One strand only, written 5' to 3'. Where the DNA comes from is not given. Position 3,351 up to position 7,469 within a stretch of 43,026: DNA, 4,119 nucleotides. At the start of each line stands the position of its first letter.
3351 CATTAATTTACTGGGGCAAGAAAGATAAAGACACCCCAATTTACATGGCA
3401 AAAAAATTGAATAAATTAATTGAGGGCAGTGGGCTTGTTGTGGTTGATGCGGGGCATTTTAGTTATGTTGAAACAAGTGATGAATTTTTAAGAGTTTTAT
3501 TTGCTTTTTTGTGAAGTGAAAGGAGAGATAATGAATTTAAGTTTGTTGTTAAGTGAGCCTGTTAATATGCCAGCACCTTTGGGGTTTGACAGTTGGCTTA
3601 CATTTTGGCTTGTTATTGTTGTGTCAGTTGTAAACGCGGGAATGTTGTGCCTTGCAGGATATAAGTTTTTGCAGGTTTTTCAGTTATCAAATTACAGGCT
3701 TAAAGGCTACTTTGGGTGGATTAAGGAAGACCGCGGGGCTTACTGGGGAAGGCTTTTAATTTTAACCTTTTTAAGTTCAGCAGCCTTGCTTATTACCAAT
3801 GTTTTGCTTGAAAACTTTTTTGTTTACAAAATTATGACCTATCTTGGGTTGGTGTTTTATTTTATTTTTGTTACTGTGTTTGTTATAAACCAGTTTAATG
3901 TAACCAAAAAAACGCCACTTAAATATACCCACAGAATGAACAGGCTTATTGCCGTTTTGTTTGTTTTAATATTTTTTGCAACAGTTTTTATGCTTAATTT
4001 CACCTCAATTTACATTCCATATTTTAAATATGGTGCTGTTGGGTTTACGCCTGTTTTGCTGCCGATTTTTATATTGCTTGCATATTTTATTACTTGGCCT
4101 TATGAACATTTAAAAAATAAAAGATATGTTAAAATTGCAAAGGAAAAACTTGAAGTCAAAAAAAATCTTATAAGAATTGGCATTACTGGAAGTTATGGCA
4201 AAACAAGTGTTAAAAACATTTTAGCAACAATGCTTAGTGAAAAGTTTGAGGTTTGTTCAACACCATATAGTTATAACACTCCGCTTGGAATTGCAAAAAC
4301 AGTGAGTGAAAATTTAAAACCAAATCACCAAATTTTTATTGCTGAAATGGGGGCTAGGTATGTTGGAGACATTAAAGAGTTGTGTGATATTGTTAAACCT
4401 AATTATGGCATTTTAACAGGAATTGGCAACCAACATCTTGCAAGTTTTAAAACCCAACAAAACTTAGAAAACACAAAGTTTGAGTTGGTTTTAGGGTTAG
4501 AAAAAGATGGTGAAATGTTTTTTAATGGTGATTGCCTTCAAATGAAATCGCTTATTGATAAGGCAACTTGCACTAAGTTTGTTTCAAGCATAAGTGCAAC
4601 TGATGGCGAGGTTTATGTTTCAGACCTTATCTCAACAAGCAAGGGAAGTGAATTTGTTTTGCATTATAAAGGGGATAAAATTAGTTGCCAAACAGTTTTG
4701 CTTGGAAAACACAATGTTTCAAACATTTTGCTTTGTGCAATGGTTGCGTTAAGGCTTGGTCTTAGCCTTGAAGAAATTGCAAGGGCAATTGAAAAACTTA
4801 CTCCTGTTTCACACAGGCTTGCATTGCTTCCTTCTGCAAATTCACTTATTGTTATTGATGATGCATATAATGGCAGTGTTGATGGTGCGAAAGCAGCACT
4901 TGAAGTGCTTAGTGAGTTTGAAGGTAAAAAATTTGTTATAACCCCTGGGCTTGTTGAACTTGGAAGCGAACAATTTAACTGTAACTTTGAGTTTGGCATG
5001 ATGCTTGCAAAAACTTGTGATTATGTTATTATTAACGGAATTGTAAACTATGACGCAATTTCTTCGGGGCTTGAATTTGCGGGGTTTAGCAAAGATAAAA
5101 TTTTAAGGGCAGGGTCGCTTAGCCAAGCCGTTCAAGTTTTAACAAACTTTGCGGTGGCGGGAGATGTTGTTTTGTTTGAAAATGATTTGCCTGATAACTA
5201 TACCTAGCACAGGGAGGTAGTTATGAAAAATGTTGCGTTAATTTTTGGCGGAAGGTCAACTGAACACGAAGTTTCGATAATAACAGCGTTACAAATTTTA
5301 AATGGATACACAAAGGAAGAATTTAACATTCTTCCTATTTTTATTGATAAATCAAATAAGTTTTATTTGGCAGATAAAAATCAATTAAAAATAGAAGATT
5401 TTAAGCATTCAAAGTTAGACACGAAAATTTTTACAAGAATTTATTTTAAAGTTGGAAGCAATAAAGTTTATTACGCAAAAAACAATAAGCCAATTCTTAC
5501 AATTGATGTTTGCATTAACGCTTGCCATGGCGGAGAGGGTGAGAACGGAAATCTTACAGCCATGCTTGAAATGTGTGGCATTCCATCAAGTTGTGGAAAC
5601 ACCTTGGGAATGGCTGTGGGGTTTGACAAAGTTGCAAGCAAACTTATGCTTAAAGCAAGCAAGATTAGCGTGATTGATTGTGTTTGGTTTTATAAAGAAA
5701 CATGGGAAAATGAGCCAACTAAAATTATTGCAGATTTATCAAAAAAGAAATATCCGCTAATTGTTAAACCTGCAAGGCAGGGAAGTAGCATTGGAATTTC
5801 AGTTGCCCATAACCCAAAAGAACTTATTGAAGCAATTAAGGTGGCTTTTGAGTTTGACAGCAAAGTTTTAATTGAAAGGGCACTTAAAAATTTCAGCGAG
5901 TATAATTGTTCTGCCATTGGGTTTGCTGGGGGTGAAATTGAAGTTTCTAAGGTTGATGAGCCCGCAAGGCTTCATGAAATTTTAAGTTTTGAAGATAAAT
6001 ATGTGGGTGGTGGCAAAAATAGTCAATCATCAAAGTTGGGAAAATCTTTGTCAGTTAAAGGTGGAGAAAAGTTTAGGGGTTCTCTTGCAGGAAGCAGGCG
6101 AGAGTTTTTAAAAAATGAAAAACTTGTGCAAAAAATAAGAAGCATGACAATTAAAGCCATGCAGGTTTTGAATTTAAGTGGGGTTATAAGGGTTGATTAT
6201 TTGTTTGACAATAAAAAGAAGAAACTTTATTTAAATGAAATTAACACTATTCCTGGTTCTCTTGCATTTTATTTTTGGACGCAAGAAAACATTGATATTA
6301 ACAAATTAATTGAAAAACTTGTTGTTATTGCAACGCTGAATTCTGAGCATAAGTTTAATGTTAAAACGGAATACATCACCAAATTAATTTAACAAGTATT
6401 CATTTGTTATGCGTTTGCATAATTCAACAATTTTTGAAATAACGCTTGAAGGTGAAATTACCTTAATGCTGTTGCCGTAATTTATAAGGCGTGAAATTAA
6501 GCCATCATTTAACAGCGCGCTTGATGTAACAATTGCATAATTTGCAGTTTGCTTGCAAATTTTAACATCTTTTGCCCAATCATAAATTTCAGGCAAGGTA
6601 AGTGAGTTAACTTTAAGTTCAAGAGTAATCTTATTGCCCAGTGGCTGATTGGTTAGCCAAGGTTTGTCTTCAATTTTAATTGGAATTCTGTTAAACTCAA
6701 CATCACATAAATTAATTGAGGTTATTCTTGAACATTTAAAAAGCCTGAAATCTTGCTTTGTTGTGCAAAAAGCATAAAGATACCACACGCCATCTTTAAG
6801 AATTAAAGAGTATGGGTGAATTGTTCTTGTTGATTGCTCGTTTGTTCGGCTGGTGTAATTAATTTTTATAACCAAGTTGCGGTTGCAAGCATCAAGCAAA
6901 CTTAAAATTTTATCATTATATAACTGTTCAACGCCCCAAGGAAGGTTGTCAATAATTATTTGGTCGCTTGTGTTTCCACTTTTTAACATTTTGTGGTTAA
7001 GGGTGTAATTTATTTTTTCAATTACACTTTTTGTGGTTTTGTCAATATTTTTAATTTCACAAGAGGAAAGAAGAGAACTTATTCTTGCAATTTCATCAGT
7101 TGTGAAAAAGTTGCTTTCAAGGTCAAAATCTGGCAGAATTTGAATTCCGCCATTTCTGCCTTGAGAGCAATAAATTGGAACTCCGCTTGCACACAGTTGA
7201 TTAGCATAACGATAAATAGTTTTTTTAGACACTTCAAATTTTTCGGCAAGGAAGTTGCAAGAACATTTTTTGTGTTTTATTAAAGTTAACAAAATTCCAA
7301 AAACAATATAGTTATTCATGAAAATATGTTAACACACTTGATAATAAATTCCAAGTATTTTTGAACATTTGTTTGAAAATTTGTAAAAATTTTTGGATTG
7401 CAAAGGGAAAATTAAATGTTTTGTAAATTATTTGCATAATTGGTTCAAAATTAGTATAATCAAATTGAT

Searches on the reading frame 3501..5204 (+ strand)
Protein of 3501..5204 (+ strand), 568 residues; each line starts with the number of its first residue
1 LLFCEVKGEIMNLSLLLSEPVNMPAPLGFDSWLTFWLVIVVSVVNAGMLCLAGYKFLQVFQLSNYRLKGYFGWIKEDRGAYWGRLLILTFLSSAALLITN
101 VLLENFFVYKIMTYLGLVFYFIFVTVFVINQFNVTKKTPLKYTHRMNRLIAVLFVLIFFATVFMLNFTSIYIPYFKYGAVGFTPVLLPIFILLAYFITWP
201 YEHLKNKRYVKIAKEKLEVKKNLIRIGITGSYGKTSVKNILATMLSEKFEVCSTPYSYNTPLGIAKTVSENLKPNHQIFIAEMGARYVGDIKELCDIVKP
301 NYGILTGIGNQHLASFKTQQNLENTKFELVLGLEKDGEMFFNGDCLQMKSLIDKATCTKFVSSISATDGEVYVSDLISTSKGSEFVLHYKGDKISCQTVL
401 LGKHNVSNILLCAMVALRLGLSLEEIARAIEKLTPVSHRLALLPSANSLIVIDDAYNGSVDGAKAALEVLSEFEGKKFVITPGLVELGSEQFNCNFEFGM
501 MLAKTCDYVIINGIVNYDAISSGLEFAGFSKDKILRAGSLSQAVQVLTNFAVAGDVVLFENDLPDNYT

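Call 9: search_protein_families(library=pfam, proteins=[window:3501-5204:+], max_evalue=0.01)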
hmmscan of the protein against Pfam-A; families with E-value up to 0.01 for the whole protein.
window:3501-5204:+ (568 aa): 2 families
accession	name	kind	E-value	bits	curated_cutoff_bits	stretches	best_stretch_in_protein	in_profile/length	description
PF08245.18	Mur_ligase_M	-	1.1e-37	130.4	24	1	228-416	1-200/200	Mur ligase middle domain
PF02875.26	Mur_ligase_C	-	2.5e-06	28.8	28.4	1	438-559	1-123/127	Mur ligase, glutamate ligase domain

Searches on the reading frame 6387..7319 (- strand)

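Call 9: search_protein_families(library=pfam, proteins=[window:6387-7319:-], max_evalue=0.01)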
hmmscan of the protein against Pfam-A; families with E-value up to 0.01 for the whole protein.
window:6387-7319:- (311 aa): 4 families
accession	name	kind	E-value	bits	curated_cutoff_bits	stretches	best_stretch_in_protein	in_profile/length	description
PF13280.12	WYL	-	8.1e-20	71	21.8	1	140-202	5-68/70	WYL domain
PF08279.18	HTH_11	-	3.2e-10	40.2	25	1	9-59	5-54/55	HTH domain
PF13412.12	HTH_24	-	0.0057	16.6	21.9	0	3-47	2-46/48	Winged helix-turn-helix DNA-binding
PF02796.21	HTH_7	-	0.0075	16.8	23.8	0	13-40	17-43/45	Helix-turn-helix domain of resolvase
